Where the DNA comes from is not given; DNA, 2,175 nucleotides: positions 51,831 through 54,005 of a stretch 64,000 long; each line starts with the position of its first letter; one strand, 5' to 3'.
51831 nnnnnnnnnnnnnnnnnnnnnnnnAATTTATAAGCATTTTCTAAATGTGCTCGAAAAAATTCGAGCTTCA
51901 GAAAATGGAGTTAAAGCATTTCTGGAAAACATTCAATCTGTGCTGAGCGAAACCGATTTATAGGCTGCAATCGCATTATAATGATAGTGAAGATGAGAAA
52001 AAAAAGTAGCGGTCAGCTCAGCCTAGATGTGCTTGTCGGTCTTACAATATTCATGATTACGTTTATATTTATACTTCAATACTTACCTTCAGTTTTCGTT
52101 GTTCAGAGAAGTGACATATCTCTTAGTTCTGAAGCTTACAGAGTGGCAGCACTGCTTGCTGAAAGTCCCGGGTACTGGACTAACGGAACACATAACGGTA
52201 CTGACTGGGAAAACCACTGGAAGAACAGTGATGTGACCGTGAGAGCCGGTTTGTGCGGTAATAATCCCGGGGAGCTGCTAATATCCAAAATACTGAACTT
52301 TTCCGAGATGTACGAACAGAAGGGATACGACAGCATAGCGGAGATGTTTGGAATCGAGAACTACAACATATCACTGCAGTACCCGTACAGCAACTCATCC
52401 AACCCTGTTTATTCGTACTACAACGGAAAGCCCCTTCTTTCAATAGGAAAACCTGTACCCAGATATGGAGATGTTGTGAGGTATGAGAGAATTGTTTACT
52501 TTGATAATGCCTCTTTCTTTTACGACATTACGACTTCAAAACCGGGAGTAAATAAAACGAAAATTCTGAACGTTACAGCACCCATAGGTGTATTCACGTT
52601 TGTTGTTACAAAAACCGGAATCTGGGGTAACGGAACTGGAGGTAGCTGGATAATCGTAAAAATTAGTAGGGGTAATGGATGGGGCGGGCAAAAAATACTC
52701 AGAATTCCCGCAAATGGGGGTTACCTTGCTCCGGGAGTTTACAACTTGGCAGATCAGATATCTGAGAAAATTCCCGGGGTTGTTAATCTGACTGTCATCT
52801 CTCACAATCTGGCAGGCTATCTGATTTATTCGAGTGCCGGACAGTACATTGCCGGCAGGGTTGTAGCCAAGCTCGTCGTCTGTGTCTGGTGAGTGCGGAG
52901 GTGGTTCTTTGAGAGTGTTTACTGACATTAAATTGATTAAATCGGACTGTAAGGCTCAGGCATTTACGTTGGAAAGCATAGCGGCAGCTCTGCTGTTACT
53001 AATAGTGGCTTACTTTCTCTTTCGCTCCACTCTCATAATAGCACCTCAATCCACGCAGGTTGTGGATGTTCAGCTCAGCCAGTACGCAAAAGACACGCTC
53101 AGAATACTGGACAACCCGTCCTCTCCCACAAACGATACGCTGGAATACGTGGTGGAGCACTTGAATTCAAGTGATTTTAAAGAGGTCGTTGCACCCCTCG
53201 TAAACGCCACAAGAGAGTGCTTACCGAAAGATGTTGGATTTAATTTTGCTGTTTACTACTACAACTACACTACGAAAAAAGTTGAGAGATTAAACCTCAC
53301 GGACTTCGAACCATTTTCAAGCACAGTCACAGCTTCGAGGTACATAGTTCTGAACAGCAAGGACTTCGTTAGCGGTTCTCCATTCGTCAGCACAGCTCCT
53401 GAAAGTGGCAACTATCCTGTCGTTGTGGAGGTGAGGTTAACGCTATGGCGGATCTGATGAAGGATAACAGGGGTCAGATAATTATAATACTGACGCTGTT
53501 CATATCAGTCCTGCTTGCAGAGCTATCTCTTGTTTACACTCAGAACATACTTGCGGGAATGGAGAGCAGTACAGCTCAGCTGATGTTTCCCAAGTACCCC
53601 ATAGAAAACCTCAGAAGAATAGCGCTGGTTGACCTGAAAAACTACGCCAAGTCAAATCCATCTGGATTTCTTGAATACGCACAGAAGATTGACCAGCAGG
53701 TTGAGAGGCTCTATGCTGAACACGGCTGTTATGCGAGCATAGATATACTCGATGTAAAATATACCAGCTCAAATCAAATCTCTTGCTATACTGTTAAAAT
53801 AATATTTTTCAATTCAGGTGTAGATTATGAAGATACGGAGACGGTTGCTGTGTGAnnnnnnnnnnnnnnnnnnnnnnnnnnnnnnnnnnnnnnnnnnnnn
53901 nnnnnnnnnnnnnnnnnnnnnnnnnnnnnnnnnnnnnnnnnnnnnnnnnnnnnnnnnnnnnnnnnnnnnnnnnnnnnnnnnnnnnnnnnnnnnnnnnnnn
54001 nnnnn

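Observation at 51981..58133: Six-gene operon of class-III-signal (type IV pilin-like) proteins with no assembly machinery in sight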

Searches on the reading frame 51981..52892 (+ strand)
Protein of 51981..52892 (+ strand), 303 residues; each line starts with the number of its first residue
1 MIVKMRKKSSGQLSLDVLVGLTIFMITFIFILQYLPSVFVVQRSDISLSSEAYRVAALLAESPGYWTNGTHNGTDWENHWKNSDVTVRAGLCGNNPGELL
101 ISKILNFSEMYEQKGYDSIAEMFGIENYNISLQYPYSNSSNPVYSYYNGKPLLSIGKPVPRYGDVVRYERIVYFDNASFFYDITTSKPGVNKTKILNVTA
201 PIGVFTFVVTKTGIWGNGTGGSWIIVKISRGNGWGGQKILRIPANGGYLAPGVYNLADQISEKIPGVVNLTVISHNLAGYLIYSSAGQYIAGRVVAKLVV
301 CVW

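Call 3: search_protein_families(library=pfam, proteins=[window:51981-52892:+], max_evalue=0.1)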
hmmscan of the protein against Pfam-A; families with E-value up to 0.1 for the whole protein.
window:51981-52892:+ (303 aa): 1 family
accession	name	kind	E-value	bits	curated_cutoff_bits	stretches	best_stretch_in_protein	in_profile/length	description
PF23958.1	DUF7287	-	1.7e-09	38.8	27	1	9-62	2-56/157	Family of unknown function (DUF7287)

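Call 4: search_protein_families(library=ncbifam, proteins=[window:51981-52892:+], max_evalue=0.1)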
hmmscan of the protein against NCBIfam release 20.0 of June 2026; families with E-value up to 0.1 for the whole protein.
window:51981-52892:+ (303 aa): 1 family
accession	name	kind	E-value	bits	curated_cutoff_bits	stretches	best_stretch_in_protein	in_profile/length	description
NF047927.1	ABC_BMP_B6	equivalog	0.077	12.1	400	0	94-133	226-265/314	putative B6 ABC transporter substrate-binding protein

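Call 12: list_cluster_members(proteins=[window:51981-52892:+, window:52882-53457:+, window:53445-53855:+, window:53827-56208:+, window:56195-56920:+, window:56923-57750:+, window:50231-50968:+, window:47907-49844:+, window:45723-46625:+, window:50976-51854:-])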
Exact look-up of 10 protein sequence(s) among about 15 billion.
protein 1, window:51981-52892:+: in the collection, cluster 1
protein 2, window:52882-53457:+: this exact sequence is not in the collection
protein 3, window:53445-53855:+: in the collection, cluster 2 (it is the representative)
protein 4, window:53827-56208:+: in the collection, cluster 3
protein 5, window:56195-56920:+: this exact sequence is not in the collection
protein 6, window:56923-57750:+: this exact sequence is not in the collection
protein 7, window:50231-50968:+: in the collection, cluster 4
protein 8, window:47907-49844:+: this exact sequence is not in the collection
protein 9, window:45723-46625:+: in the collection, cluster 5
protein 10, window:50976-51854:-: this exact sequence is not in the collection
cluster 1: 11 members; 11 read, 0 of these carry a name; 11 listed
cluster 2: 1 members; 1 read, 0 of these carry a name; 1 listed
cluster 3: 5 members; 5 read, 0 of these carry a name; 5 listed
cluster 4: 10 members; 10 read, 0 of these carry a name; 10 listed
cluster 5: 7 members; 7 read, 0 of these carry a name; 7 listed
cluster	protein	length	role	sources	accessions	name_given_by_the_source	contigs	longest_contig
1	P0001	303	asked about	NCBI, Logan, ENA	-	-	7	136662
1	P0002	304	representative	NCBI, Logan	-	-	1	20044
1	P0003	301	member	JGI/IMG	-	-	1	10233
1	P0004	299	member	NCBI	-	-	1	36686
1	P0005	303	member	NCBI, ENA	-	-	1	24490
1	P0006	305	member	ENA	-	-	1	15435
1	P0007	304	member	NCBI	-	-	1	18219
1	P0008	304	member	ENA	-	-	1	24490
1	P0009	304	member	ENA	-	-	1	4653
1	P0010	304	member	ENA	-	-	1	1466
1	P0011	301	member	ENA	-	-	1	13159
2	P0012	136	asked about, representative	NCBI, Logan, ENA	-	-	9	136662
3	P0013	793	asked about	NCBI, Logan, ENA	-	-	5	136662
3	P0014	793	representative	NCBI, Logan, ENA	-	-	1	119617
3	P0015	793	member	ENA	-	-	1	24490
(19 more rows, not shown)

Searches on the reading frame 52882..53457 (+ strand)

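Call 3: search_protein_families(library=pfam, proteins=[window:52882-53457:+], max_evalue=0.1)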
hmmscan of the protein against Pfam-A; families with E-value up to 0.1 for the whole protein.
window:52882-53457:+ (191 aa): 3 families
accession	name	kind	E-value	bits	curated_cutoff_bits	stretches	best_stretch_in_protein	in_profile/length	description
PF23959.1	DUF7288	-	5e-17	63.3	27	1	24-187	1-183/184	Family of unknown function (DUF7288)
PF23923.1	DUF7262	-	0.00032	21.6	27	1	37-122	17-97/132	Family of unknown function (DUF7262)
PF24492.1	HEAT_ECM29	-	0.023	15.2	27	1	59-112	25-81/160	Proteasome adapter and scaffold protein ECM29, HEAT-repeat domain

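Call 4: search_protein_families(library=ncbifam, proteins=[window:52882-53457:+], max_evalue=0.1)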
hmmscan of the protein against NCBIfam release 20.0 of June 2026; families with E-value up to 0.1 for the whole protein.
window:52882-53457:+ (191 aa): 1 family
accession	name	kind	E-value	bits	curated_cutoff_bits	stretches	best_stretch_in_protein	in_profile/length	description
TIGR04209.1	sarcinarray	subfamily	0.0048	16.8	45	1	51-120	47-115/144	sarcinarray family MAST domain-containing protein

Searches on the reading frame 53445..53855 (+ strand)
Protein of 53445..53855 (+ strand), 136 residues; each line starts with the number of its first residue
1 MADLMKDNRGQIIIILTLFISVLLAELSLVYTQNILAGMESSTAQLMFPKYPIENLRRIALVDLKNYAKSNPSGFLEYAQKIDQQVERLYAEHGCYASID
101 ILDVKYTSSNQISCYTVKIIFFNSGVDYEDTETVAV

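Call 3: search_protein_families(library=pfam, proteins=[window:53445-53855:+], max_evalue=0.1)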
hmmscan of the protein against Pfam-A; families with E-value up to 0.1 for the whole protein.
window:53445-53855:+ (136 aa): 0 families

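Call 4: search_protein_families(library=ncbifam, proteins=[window:53445-53855:+], max_evalue=0.1)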
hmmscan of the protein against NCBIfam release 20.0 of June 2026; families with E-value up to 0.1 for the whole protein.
window:53445-53855:+ (136 aa): 1 family
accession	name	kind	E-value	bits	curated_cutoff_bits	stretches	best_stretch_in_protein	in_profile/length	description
TIGR04458.1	CYP450_TxtE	equivalog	0.02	13.6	500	1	70-135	251-315/403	4-nitrotryptophan synthase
